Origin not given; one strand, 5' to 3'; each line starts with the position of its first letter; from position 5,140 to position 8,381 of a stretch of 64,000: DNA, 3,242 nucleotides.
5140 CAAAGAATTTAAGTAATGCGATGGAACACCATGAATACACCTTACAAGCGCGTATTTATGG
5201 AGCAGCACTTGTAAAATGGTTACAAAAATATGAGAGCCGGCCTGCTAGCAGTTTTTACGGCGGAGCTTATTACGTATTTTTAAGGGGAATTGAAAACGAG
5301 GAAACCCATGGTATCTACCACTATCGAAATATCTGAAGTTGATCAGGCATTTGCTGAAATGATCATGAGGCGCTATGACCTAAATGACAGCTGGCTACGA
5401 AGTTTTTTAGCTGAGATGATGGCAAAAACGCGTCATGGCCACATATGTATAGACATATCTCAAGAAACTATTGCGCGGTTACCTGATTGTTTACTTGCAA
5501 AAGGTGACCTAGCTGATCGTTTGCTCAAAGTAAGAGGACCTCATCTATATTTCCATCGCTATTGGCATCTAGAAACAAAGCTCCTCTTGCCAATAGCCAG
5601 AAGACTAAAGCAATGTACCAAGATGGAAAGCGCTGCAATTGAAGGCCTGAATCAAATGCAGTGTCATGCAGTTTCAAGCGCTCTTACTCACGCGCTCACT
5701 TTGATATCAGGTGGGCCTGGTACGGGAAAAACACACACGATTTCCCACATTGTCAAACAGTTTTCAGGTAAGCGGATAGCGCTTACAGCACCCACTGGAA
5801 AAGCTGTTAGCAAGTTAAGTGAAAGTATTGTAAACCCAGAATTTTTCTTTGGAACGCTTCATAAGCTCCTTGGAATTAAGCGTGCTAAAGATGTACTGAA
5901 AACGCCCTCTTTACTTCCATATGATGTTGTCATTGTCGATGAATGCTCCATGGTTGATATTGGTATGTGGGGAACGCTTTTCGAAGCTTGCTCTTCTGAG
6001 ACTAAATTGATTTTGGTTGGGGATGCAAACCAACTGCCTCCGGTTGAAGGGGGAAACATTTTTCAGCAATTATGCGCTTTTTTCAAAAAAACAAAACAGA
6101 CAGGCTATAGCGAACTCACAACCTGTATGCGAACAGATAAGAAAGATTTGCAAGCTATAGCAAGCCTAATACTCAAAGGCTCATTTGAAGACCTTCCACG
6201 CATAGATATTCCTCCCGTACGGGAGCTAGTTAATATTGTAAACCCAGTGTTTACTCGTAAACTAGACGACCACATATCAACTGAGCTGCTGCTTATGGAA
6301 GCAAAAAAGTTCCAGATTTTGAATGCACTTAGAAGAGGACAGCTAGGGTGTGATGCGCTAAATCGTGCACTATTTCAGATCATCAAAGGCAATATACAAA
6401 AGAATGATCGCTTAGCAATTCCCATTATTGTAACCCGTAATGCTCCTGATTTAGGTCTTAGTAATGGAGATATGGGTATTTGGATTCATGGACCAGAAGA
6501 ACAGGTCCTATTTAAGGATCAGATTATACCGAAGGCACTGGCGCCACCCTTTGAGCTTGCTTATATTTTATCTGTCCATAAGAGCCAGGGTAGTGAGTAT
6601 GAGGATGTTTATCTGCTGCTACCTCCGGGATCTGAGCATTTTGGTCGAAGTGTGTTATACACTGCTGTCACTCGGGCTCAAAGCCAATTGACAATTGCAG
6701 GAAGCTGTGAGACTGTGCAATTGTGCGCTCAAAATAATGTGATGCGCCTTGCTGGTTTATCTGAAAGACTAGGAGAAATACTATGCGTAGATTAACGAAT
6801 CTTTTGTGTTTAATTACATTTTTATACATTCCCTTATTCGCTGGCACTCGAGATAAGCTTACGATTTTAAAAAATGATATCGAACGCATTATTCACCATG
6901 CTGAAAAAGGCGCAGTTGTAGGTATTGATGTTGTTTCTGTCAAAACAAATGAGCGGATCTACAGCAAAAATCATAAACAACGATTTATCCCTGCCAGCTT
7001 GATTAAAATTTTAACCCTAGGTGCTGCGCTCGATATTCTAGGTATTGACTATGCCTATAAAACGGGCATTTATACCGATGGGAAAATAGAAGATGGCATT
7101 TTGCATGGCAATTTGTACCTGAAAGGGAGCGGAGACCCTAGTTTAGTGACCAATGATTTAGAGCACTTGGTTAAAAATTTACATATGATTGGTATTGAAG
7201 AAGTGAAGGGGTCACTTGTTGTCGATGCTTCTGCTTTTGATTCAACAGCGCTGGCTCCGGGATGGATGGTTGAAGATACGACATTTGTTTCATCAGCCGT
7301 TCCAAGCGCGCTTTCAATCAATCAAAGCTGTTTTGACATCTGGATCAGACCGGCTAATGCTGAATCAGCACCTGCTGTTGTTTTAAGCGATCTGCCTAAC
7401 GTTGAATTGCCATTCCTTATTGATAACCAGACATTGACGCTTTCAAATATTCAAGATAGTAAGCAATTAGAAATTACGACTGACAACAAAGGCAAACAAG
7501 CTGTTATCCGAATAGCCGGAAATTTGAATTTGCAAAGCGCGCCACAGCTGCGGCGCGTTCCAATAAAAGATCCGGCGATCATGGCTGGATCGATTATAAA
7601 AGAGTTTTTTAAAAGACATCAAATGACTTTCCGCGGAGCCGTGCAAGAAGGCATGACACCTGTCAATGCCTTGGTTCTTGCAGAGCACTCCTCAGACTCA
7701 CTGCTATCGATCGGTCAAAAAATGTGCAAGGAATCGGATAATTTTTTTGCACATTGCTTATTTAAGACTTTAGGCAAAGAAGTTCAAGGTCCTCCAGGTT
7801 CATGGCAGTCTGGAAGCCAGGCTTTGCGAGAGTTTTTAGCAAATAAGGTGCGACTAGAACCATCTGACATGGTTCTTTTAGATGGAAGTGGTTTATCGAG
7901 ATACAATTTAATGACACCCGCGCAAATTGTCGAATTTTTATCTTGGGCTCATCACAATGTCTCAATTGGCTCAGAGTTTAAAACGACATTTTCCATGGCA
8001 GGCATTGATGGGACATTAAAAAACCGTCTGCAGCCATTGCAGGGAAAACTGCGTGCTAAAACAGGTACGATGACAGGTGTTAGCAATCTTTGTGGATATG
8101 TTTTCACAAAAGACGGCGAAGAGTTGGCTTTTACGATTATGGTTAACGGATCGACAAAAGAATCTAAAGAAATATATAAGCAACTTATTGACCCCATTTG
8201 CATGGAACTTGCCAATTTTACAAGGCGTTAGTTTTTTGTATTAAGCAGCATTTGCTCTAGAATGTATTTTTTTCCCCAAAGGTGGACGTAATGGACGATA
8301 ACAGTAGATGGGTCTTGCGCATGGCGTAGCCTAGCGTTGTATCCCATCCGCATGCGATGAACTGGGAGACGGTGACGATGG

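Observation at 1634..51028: Dispersed palindrome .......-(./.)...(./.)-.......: at least 7 copies in 64 kb, oriented with transcription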

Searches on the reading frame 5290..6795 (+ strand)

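Call 21: search_protein_families(library=pfam, proteins=[window:5290-6795:+], max_evalue=0.00001)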
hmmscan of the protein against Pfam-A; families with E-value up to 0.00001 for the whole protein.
window:5290-6795:+ (501 aa): 5 families
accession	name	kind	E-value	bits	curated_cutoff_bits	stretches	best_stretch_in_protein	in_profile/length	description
PF13245.12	AAA_19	-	1.5e-30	106.6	25.1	1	124-252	1-132/134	AAA domain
PF13604.12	AAA_30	-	4.1e-28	98.9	27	1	120-298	2-172/191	AAA domain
PF13086.12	AAA_11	-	1.8e-18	67.7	27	2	120-182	2-74/257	AAA domain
PF13538.12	UvrD_C_2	-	4.2e-13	49.4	27.4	1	423-469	1-51/52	UvrD-like helicase C-terminal domain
PF01443.25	Viral_helicase1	-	7.4e-13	49.3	21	1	138-253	2-101/228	Viral superfamily 1 RNA helicase core domain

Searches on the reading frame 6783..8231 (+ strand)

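Call 21: search_protein_families(library=pfam, proteins=[window:6783-8231:+], max_evalue=0.00001)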
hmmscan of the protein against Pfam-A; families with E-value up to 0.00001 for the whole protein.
window:6783-8231:+ (482 aa): 1 family
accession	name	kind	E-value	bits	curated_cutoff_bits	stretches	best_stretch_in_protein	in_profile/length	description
PF02113.21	Peptidase_S13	-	2.8e-98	330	22.8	1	30-468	2-437/444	D-Ala-D-Ala carboxypeptidase 3 (S13) family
